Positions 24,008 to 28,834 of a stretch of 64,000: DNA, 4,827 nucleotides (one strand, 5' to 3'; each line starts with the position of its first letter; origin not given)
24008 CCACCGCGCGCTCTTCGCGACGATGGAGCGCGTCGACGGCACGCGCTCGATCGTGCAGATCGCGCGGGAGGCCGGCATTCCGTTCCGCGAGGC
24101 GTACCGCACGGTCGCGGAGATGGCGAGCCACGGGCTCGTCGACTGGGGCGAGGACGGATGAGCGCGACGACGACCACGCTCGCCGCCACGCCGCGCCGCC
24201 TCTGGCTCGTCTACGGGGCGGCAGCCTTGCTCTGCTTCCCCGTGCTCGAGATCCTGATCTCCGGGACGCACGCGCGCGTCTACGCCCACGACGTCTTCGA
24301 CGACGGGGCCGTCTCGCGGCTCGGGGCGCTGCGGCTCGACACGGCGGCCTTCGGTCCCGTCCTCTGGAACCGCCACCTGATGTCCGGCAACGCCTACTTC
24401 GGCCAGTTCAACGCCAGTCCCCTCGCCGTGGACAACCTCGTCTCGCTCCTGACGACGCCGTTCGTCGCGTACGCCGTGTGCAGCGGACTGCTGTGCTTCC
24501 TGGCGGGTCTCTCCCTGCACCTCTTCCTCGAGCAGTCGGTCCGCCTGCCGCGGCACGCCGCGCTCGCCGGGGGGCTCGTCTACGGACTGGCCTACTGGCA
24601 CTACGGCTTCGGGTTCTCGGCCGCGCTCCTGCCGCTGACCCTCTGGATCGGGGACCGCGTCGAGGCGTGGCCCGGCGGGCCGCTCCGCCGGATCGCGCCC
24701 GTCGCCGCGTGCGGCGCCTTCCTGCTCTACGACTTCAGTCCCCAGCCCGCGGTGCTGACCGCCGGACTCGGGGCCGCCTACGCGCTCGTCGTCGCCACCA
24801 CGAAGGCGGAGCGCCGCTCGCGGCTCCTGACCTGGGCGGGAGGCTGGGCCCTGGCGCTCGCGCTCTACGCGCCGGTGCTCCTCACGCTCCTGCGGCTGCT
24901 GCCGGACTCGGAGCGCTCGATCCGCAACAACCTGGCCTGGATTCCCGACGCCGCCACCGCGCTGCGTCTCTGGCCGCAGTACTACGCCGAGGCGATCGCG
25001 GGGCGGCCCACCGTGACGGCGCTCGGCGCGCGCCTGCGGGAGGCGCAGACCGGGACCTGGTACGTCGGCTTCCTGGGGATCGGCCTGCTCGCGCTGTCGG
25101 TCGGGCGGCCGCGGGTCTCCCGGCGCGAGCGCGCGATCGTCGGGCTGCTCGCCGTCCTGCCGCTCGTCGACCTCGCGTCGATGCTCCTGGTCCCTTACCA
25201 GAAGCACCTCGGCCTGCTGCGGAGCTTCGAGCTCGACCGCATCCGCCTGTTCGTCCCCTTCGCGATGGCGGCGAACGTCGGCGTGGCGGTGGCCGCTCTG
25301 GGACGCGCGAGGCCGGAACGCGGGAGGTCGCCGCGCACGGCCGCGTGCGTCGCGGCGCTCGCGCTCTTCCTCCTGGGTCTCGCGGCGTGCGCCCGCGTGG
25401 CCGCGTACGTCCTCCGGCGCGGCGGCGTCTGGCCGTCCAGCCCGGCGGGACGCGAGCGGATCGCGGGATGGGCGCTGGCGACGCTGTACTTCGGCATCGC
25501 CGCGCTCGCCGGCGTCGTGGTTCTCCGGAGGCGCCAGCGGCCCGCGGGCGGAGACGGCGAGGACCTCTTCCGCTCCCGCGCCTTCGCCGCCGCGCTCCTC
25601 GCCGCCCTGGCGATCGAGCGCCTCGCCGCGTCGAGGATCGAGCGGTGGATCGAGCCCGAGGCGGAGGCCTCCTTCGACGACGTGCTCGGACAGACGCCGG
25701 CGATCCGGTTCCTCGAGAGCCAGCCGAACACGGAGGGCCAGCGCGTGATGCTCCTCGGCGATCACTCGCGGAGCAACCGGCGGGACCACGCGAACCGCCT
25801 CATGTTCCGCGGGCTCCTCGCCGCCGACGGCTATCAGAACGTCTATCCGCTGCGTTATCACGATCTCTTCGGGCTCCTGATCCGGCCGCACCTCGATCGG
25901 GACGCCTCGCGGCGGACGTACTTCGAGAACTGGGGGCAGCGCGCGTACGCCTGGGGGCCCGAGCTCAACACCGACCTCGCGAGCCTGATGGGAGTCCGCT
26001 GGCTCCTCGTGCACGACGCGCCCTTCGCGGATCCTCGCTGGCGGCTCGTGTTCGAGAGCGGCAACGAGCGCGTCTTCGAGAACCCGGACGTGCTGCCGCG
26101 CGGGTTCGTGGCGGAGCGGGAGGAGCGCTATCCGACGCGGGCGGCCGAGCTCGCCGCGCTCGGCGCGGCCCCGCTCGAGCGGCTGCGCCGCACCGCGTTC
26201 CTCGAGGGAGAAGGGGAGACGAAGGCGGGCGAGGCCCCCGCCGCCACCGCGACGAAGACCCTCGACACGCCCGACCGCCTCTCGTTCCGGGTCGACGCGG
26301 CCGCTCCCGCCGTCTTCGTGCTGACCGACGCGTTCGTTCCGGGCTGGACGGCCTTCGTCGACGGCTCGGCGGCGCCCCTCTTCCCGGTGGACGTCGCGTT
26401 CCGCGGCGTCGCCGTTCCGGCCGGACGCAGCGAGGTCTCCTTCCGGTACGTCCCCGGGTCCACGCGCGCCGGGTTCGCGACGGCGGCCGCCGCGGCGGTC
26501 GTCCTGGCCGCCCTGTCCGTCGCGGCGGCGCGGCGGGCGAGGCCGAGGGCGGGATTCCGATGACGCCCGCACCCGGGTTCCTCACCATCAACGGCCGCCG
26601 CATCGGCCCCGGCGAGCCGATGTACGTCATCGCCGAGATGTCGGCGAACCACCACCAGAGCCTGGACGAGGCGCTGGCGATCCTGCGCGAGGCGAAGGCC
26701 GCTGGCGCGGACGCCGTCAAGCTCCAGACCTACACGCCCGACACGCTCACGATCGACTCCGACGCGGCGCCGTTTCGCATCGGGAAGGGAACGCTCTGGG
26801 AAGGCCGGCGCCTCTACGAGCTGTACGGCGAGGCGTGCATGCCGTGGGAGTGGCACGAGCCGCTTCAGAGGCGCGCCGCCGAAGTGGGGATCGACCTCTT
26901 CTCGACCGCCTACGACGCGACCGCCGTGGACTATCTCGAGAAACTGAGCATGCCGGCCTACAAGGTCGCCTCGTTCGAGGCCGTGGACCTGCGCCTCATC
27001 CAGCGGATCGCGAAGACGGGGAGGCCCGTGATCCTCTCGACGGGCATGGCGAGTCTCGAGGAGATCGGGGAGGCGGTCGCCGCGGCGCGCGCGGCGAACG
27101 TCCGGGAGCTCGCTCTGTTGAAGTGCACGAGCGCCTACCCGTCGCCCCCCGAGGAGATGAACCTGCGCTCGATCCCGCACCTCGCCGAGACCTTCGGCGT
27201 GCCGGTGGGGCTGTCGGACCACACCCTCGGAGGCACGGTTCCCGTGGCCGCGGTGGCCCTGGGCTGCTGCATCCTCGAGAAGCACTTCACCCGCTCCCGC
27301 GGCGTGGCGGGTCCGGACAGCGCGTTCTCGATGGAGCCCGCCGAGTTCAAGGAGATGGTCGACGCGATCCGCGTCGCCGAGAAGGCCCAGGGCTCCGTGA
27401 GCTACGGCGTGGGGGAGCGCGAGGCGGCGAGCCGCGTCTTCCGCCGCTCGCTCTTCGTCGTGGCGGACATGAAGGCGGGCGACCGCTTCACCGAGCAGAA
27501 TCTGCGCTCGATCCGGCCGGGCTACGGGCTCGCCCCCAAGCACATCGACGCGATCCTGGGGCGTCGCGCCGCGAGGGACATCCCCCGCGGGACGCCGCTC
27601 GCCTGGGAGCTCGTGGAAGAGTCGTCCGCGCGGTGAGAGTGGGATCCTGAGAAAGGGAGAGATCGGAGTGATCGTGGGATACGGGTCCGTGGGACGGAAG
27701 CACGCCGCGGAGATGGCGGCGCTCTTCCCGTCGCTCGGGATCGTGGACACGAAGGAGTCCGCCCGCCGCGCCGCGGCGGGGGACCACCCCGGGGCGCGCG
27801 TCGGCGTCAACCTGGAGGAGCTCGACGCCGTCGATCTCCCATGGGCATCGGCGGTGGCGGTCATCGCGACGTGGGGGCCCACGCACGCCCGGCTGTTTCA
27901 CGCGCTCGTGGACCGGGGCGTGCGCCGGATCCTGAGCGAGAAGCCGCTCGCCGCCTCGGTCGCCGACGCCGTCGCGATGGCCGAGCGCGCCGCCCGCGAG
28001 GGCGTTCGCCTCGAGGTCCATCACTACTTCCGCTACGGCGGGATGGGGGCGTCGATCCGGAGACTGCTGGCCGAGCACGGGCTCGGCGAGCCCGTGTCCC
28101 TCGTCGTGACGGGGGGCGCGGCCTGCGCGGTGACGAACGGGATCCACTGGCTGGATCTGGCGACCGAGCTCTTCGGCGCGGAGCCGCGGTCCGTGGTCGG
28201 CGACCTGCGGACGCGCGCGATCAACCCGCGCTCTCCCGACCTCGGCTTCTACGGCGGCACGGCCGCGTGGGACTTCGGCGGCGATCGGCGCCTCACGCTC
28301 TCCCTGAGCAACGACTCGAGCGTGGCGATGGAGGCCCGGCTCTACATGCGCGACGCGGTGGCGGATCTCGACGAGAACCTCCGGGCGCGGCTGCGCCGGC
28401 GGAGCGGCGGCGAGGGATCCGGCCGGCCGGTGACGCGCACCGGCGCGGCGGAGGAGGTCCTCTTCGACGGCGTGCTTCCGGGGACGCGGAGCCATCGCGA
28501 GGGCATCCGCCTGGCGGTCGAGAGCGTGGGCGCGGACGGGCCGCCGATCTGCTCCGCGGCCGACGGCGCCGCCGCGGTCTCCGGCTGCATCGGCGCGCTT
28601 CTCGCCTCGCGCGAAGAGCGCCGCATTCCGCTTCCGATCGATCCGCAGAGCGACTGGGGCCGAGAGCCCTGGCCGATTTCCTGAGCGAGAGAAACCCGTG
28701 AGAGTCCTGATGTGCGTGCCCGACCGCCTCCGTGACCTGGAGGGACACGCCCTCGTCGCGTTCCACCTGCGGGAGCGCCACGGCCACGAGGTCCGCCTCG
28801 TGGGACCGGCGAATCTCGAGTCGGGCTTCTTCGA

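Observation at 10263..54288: A 42-kb, ~36-gene single-strand polysaccharide operon stitched together by overlapping stop/start codons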

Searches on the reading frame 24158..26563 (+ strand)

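Call 8: search_protein_families(library=pfam, proteins=[window:24158-26563:+], max_evalue=0.001)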
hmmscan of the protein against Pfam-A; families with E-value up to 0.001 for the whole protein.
window:24158-26563:+ (801 aa): 2 families
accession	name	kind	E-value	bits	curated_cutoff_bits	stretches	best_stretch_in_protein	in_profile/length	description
PF19510.5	DUF6044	-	6.3e-19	68.3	27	2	548-605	442-499/564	Protein of unknown function (DUF6044)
PF09586.16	YfhO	-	3.3e-05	22.9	28.5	1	705-773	763-832/835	Bacterial membrane protein YfhO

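Call 13: search_protein_families(library=ncbifam, proteins=[window:24158-26563:+], max_evalue=0.01)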
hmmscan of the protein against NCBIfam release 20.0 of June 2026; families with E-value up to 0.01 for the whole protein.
window:24158-26563:+ (801 aa): 0 families

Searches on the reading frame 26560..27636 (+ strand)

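Call 8: search_protein_families(library=pfam, proteins=[window:26560-27636:+], max_evalue=0.001)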
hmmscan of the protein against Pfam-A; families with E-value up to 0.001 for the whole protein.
window:26560-27636:+ (358 aa): 2 families
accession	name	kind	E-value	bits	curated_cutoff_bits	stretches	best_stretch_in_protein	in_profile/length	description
PF03102.20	NeuB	-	3e-87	292.5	22.1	1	43-280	3-239/241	NeuB family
PF08666.17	SAF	-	1.8e-13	51.2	21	1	295-352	1-62/63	SAF domain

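Call 71: search_protein_families(library=ncbifam, proteins=[window:26560-27636:+], max_evalue=1e-10)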
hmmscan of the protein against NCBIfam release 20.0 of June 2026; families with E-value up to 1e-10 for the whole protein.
window:26560-27636:+ (358 aa): 2 families
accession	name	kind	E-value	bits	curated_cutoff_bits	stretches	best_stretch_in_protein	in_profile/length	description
TIGR03586.1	PseI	equivalog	3.2e-142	473.6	340.25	1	21-347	2-327/327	pseudaminic acid synthase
TIGR03569.1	NeuB_NnaB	equivalog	4.9e-89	298.6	399.65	1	22-345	2-327/329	N-acetylneuraminate synthase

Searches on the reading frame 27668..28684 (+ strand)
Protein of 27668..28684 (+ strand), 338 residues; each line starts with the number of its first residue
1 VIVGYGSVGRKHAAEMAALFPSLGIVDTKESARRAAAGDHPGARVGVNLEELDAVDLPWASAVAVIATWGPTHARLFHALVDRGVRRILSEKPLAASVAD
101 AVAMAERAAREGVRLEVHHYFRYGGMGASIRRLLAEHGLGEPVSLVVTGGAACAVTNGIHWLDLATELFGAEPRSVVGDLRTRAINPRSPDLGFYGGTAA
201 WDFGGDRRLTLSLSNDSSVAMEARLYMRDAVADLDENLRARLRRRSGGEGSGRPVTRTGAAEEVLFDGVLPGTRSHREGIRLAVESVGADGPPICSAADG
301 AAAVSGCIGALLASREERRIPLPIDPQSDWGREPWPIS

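Call 8: search_protein_families(library=pfam, proteins=[window:27668-28684:+], max_evalue=0.001)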
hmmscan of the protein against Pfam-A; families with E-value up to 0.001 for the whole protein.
window:27668-28684:+ (338 aa): 2 families
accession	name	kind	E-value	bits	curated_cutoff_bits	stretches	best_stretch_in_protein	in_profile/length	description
PF01408.29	GFO_IDH_MocA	-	3.6e-13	50.7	24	1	2-119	5-120/120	Oxidoreductase family, NAD-binding Rossmann fold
PF22725.1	GFO_IDH_MocA_C3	-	0.00068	20.1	27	0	153-184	45-76/124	GFO/IDH/MocA C-terminal domain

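Call 71: search_protein_families(library=ncbifam, proteins=[window:27674-28684:+], max_evalue=1e-10)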
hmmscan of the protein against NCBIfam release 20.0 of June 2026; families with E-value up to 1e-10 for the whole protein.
window:27674-28684:+ (336 aa): 0 families
